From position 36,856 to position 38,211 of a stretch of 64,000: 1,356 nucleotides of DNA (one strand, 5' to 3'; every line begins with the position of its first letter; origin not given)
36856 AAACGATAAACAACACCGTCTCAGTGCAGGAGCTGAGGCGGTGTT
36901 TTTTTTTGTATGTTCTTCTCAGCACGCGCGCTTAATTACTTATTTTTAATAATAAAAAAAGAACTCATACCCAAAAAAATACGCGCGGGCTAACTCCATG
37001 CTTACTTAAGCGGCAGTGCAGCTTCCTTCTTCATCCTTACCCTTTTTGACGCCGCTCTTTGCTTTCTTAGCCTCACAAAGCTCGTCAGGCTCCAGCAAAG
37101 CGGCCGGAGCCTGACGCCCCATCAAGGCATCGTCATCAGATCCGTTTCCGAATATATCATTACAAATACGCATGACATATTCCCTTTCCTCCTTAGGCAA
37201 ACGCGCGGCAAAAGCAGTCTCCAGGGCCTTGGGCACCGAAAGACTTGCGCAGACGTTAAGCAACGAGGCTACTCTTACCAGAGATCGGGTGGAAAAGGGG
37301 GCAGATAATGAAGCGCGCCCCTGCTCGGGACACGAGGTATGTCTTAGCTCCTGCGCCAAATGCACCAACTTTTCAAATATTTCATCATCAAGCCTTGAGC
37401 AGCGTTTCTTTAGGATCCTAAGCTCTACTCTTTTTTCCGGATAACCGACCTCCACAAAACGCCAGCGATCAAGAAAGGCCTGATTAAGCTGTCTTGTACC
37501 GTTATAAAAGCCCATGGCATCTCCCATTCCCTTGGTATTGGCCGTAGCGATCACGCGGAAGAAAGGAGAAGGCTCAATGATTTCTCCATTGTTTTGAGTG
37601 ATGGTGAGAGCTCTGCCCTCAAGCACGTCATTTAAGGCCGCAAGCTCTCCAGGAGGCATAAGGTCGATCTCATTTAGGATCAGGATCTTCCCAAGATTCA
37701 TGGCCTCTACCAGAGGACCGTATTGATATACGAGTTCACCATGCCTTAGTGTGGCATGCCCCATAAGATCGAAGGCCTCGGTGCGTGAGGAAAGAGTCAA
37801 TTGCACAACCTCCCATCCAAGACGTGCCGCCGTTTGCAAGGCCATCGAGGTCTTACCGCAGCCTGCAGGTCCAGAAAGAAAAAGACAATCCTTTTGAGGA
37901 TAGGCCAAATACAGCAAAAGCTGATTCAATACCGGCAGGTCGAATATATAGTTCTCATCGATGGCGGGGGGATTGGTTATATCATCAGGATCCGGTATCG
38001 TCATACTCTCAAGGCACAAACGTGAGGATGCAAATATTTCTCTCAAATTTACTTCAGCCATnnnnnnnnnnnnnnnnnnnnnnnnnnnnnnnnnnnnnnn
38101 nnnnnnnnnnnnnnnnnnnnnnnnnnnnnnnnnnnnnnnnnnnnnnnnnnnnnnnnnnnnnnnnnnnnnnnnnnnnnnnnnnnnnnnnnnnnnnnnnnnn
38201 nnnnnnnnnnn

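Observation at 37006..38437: Translationally coupled SSB-like OB-fold protein plus MoxR-like AAA+ ATPase between flgM and the island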

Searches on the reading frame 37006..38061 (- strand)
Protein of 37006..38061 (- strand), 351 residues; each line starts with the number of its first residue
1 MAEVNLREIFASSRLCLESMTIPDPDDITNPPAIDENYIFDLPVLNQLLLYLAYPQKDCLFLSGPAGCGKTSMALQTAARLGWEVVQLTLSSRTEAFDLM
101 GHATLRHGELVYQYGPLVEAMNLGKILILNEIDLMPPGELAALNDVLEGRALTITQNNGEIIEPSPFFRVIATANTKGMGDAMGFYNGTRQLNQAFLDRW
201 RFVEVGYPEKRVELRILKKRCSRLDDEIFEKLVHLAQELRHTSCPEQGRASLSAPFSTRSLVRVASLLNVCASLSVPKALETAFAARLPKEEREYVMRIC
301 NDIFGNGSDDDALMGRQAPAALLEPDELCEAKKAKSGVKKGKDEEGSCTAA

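Call 5: search_protein_families(library=pfam, proteins=[window:37006-38061:-], max_evalue=1)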
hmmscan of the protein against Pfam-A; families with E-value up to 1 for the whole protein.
window:37006-38061:- (351 aa): 19 families
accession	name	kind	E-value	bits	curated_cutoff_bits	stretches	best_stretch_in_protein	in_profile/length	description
PF07728.20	AAA_5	-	5.7e-21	75.4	22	1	60-180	2-126/139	AAA domain (dynein-related subfamily)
PF08406.16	CbbQ_C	-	3.7e-07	30.7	20.6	1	213-288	1-68/85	CbbQ/NirQ/NorQ C-terminal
PF00004.35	AAA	-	8.3e-07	30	21.2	1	61-176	2-110/131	ATPase family associated with various cellular activities (AAA)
PF07726.17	AAA_3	-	3.9e-06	27.2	27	1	61-200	3-129/131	ATPase family associated with various cellular activities (AAA)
PF13191.12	AAA_16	-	0.0072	17.3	32.6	1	55-83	22-50/167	AAA ATPase domain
PF13401.12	AAA_22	-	0.0093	16.7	27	1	57-101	5-52/130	AAA domain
PF02562.22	PhoH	-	0.01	15.7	27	1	48-80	10-42/205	PhoH-like protein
PF20720.3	nSTAND3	-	0.014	15.5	27.2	1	56-95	16-56/155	Novel STAND NTPase 3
PF12775.13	AAA_7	-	0.025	14.5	25.8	1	47-99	23-78/181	P-loop containing dynein motor region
PF20030.5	bpMoxR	-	0.025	14.1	27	1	49-134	23-108/205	MoxR domain in the MoxR-vWA-beta-propeller ternary systems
PF01443.25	Viral_helicase1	-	0.036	14.3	21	1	63-143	4-79/228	Viral superfamily 1 RNA helicase core domain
PF01078.27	Mg_chelatase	-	0.05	13.4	20.3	0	58-76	23-41/207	Magnesium chelatase, subunit ChlI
PF13481.12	AAA_25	-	0.079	13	27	1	52-80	28-56/195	AAA domain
PF01637.24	ATPase_2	-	0.086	13.1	33.2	1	45-81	8-44/225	ATPase domain predominantly from Archaea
PF03215.21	Rad17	-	0.11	12.8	23.8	1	56-85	44-73/186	Rad17 P-loop domain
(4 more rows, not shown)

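Call 6: search_protein_families(library=ncbifam, proteins=[window:37006-38061:-], max_evalue=1)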
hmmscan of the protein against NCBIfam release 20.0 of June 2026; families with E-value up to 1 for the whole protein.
window:37006-38061:- (351 aa): 26 families (the best 25 are shown)
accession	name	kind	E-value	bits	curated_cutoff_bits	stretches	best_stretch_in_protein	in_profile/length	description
TIGR01650.1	PD_CobS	equivalog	3.9e-26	92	558.55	1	31-305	40-316/327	cobaltochelatase subunit CobS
TIGR02640.1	gas_vesic_GvpN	equivalog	9.4e-16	58.1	266.8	2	114-244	96-220/262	gas vesicle protein GvpN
NF047784.1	MadB_ATPase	equivalog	1.2e-09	37.8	475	2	186-242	187-243/298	MadB family AAA-type ATPase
NF003234.0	PRK04195.2-4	equivalog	3.9e-06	26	529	1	58-93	39-74/497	replication factor C large subunit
NF003231.0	PRK04195.2-1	equivalog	4.9e-06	25.6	442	1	54-93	40-79/517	replication factor C large subunit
NF003229.0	PRK04195.1-5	equivalog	4e-05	22.5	280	1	56-135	43-115/413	replication factor C large subunit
NF003230.0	PRK04195.1-6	equivalog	0.0018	17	441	1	56-94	38-76/494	replication factor C large subunit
NF008263.0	PRK11034.1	equivalog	0.004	15.1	1350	1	60-162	491-594/758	ATP-dependent Clp protease ATP-binding subunit ClpA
NF003232.0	PRK04195.2-2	equivalog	0.0073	15.2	701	1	56-94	35-74/480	replication factor C large subunit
NF006741.0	PRK09269.1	equivalog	0.013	15.1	158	1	189-259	100-171/194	chorismate mutase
TIGR04291.1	arsen_driv_ArsA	equivalog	0.015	14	650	1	38-92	301-355/565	arsenical pump-driving ATPase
NF003228.0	PRK04195.1-4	equivalog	0.023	13.6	456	1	57-94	37-74/502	replication factor C large subunit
NF003227.0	PRK04195.1-2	equivalog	0.026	13.2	502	1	53-92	39-78/487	replication factor C large subunit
NF006616.1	PRK09183.1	subfamily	0.039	13.2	300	1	57-137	100-176/253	IS21-like element helper ATPase IstB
TIGR00635.1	ruvB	equivalog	0.043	12.8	299.05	1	57-89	30-62/305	Holliday junction branch migration DNA helicase RuvB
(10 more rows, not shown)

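Call 7: search_protein_families(library=phrogs, proteins=[window:37006-38061:-], max_evalue=1)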
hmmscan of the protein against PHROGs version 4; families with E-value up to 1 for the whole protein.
window:37006-38061:- (351 aa): 19 families
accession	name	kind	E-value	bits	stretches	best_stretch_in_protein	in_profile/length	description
phrog_249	-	moron, auxiliary metabolic gene and host takeover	2.5e-56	192.7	1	59-271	129-336/380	porphyrin biosynthesis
phrog_16448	-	other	3.7e-22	79.4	1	59-266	451-646/680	ATPase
phrog_5424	-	other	1.5e-12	48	1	62-301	285-518/527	ATPase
phrog_29395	-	unknown function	1.1e-10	42.1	1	55-230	181-383/531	-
phrog_168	-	DNA, RNA and nucleotide metabolism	4.7e-08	34.1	1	60-227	45-180/314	clamp loader of DNA polymerase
phrog_27939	-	other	5.6e-05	23.9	1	53-233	32-207/270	ATP-dependent protease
phrog_1297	-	other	0.00011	22.4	1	53-143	21-119/356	ATPase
phrog_170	-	other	0.0004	20.9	1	51-80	84-113/323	PhoH-like phosphate starvation-inducible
phrog_3757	-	unknown function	0.0005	20.6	1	52-92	121-161/367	-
phrog_11838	-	DNA, RNA and nucleotide metabolism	0.0012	19.1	1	57-138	40-113/420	clamp loader of DNA polymerase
phrog_5846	-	DNA, RNA and nucleotide metabolism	0.017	15.4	1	57-89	38-70/380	clamp loader of DNA polymerase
phrog_7485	-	unknown function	0.017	15.1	1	56-95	226-265/430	-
phrog_7998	-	unknown function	0.032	14.4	1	55-151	38-147/339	-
phrog_2107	-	other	0.096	13.4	1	61-94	7-41/201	thymidylate kinase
phrog_1366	-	unknown function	0.13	12.8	1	59-84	16-41/307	-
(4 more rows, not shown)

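Call 8: search_protein_families(library=padloc, proteins=[window:37006-38061:-], max_evalue=1)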
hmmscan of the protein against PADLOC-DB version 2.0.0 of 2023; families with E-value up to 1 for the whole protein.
window:37006-38061:- (351 aa): 5 families
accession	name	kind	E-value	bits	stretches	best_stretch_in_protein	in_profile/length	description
PDLC02196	IetA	-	0.0033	14.9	1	57-86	122-151/374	-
PDLC00915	TRIP13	-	0.014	12.8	0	59-81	65-87/302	TRIP13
PDLC02033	Cas3fv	-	0.02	10.9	1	57-79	400-422/951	-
PDLC04232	IetA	-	0.032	11.6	1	55-83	114-142/330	-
PDLC02195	IetA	-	0.04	11.2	1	55-89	136-169/395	-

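Call 10: find_homologous_proteins(query=window:37006-38061:-, max_evalue=1e-10)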
Query window:37006-38061:- (351 aa): 125 proteins with E <= 1e-10 among 3280 candidates; the best 120 are listed.
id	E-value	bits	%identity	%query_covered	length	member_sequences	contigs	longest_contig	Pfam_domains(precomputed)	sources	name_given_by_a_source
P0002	1.9e-228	775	98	100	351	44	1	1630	PF08406.17,PF07726.18,PF00004.36,PF07728.21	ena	-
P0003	7.4e-159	546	76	92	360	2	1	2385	PF08406.17,PF07726.18,PF00004.36,PF07728.21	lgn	-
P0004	1.2e-147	510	69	93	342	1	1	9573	PF08406.17,PF07726.18,PF00004.36,PF07728.21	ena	-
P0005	3.1e-144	498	71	92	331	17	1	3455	PF08406.17,PF07726.18,PF00004.36,PF07728.21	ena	-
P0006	7.7e-144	497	68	93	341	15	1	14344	PF08406.17,PF07726.18,PF00004.36,PF07728.21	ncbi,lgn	-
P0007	9.1e-135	467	62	99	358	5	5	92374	PF00004.36,PF07728.21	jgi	jgi:cobaltochelatase CobS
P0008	3.1e-132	459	64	93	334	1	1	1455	PF08406.17,PF00004.36,PF07728.21,PF13191.13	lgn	-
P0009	2.9e-126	439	61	93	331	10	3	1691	PF08406.17,PF00004.36,PF07728.21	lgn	-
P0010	8.5e-125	434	62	93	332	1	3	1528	PF08406.17,PF00004.36,PF07728.21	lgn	-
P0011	1.2e-123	431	58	98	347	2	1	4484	PF08406.17,PF00004.36,PF07728.21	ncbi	ncbi:MAG: AAA family ATPase, partial [Succinivibrio sp.]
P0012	2.7e-123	430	58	98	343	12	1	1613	PF08406.17,PF07726.18,PF00004.36,PF07728.21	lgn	-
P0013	7.6e-123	428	62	91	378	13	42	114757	PF08406.17,PF00004.36,PF07728.21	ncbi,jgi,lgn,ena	-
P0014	8.7e-121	421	61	90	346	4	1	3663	PF08406.17,PF07726.18,PF00004.36,PF07728.21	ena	-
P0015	3.9e-120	419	62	90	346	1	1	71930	PF08406.17,PF07726.18,PF00004.36,PF07728.21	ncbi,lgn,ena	-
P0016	8.0e-120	418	61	86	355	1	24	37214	PF08406.17,PF07726.18,PF00004.36,PF07728.21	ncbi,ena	-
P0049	5.6e-100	353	50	97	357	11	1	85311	PF07726.18,PF00004.36,PF07728.21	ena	-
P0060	1.0e-91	326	51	87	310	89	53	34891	PF07728.21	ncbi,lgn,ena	-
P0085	9.0e-79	283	42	94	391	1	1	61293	PF08406.17,PF00004.36,PF07728.21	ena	-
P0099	8.6e-66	241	46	79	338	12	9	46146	PF08406.17,PF00004.36,PF07728.21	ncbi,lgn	-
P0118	7.7e-50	188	39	87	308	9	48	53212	PF08406.17,PF07728.21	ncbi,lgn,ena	ncbi:MAG: AAA family ATPase [Trichlorobacter sp.]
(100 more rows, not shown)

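Call 11: find_encoding_contigs(protein=P0013, flank=6000, max_places=6)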
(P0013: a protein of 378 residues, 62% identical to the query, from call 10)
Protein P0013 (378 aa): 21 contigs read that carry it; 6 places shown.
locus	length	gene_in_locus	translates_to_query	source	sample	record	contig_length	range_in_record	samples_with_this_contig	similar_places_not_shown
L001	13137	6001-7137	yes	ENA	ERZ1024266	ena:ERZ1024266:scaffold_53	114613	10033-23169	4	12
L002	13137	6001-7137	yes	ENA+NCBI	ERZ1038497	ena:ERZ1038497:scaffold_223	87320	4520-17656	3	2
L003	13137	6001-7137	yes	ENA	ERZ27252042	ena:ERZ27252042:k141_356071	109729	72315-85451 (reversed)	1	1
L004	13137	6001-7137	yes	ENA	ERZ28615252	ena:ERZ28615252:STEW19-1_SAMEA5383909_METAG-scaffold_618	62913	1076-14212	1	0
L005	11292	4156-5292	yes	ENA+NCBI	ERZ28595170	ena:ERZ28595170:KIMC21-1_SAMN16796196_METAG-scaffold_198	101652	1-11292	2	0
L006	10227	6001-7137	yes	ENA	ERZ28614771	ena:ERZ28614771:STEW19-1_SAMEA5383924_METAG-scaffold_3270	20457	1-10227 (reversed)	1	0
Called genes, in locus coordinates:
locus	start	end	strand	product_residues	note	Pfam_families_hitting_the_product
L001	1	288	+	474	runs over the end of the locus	PF00072:Response_reg, PF00158:Sigma54_activat, PF14532:Sigma54_activ_2, PF07728:AAA_5, PF25601:AAA_lid_14, PF02954:HTH_8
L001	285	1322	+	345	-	PF03480:DctP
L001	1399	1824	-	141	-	-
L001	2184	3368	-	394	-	PF16548:FlgT_N, PF16539:FlgT_M, PF16538:FlgT_C (weak)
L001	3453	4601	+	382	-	PF17680:FlgO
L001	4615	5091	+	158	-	-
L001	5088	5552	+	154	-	PF05130:FlgN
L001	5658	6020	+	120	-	-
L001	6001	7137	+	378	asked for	PF00004:AAA (weak), PF07728:AAA_5, PF08406:CbbQ_C (weak)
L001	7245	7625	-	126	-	PF04316:FlgM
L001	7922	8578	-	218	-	PF17656:ChapFlgA_N (weak), PF08666:SAF, PF13144:ChapFlgA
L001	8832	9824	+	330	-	PF01584:CheW, PF00072:Response_reg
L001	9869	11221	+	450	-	PF03705:CheR_N, PF01739:CheR, PF08242:Methyltransf_12 (faint), PF13649:Methyltransf_25 (faint)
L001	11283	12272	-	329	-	PF03186:CobD_Cbib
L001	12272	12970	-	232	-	PF01048:PNP_UDP_1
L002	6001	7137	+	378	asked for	PF00004:AAA (weak), PF07728:AAA_5, PF08406:CbbQ_C (weak)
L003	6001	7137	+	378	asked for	PF00004:AAA (weak), PF07728:AAA_5, PF08406:CbbQ_C (weak)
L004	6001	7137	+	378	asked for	PF00004:AAA (weak), PF07728:AAA_5, PF08406:CbbQ_C (weak)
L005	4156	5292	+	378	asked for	PF00004:AAA (weak), PF07728:AAA_5, PF08406:CbbQ_C (weak)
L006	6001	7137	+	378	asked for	PF00004:AAA (weak), PF07728:AAA_5, PF08406:CbbQ_C (weak)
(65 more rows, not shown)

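Call 12: find_encoding_contigs(protein=P0007, flank=6000, max_places=4)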
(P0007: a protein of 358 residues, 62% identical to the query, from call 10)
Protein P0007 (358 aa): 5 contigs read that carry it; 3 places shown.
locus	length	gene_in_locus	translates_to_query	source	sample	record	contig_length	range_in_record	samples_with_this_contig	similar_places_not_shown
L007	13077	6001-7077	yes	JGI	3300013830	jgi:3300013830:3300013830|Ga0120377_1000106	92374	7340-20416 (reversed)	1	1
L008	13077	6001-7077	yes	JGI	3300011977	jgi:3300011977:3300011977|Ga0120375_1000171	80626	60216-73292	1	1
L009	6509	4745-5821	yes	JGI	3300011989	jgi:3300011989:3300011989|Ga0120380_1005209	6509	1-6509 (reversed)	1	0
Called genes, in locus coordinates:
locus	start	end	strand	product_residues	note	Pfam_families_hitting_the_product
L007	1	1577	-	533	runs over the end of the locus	PF09820:AAA-ATPase_like, PF08011:PDDEXK_9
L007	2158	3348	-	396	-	PF16548:FlgT_N, PF16539:FlgT_M, PF16538:FlgT_C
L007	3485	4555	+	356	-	PF17680:FlgO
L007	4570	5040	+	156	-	-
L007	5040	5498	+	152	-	PF05130:FlgN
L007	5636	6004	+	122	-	PF00436:SSB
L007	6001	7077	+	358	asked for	PF00004:AAA (weak), PF07728:AAA_5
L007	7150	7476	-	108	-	PF04316:FlgM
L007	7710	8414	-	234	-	PF08666:SAF (weak), PF13144:ChapFlgA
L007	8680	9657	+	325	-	PF01584:CheW, PF00072:Response_reg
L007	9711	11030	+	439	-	PF08242:Methyltransf_12 (faint), PF03705:CheR_N, PF01739:CheR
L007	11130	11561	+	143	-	-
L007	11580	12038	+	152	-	PF00460:Flg_bb_rod (weak), PF06429:Flg_bbr_C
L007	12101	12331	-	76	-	-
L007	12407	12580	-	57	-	-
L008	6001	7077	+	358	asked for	PF00004:AAA (weak), PF07728:AAA_5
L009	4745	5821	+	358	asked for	PF00004:AAA (weak), PF07728:AAA_5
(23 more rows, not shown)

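Call 16: find_encoding_contigs(protein=P0049, flank=6000, max_places=2)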
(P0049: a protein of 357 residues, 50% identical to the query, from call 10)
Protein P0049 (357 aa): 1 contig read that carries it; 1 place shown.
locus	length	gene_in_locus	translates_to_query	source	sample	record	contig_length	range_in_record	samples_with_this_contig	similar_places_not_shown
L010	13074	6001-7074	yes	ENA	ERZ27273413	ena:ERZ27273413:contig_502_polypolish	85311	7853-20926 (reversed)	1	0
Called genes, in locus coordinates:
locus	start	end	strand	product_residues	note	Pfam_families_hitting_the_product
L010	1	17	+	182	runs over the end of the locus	PF04290:DctQ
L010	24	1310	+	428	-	PF06808:DctM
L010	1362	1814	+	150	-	PF01081:Aldolase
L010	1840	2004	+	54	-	-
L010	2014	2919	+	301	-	PF05035:DGOK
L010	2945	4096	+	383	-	PF02746:MR_MLE_N, PF13378:MR_MLE_C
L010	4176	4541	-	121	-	PF03050:DDE_Tnp_IS66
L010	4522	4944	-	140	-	PF03050:DDE_Tnp_IS66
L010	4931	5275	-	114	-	-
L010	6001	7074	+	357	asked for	PF00004:AAA (weak), PF07726:AAA_3 (weak), PF07728:AAA_5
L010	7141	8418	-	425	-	PF00587:tRNA-synt_2b, PF04073:tRNA_edit, PF03129:HGTP_anticodon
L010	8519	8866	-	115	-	-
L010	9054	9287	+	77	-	-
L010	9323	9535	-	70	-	-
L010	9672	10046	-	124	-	PF00392:GntR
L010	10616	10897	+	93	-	-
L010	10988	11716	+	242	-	PF03050:DDE_Tnp_IS66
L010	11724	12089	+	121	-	PF03050:DDE_Tnp_IS66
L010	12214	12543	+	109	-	-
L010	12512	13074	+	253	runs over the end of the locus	PF02424:ApbE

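Call 17: find_encoding_contigs(protein=P0085, flank=6000, max_places=2)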
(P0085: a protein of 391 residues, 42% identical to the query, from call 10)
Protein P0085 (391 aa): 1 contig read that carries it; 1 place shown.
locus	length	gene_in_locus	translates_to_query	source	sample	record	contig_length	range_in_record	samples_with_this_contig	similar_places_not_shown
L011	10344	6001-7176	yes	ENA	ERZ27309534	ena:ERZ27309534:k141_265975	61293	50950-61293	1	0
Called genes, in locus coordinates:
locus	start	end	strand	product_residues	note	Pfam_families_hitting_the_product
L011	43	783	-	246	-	-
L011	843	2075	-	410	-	-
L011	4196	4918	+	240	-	PF10263:SprT-like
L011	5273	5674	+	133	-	-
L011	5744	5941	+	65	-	-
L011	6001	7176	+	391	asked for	PF00004:AAA (faint), PF07728:AAA_5, PF08406:CbbQ_C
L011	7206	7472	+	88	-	PF26096:DUF8033 (faint)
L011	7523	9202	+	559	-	PF00092:VWA (faint)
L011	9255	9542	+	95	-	-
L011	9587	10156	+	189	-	-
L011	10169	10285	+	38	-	-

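Call 18: find_encoding_contigs(protein=P0118, flank=6000, max_places=3)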
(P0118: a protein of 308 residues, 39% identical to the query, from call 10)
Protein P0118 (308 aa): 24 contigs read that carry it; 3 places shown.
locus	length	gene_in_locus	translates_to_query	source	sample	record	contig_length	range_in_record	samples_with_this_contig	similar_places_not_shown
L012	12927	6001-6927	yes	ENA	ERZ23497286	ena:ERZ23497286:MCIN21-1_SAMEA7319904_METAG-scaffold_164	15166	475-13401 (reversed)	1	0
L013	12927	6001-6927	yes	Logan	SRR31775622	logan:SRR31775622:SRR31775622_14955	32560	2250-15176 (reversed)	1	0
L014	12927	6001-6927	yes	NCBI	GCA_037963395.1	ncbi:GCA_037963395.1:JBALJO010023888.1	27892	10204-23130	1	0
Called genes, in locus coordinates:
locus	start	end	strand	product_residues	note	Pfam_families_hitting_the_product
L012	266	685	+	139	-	PF12696:TraG-D_C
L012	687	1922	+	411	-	-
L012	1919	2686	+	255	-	PF13728:TraF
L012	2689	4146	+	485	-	PF06122:TraH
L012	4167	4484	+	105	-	-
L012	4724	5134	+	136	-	PF00436:SSB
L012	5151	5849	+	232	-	-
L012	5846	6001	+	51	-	-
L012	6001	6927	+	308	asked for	PF07728:AAA_5, PF08406:CbbQ_C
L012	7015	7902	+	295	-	PF11348:DUF3150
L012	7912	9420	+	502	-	PF06213:CobT (weak), PF00092:VWA, PF11775:CobT_C (faint), PF13519:VWA_2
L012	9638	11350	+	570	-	PF08479:POTRA_2, PF03865:ShlB, PF01103:Omp85 (weak)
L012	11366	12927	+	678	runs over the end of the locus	?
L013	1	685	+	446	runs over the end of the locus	PF01637:ATPase_2 (faint), PF02534:T4SS-DNA_transf (weak), PF10412:TrwB_AAD_bind (faint), PF12696:TraG-D_C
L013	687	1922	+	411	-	-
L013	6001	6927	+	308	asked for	PF07728:AAA_5, PF08406:CbbQ_C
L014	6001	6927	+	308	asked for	PF07728:AAA_5, PF08406:CbbQ_C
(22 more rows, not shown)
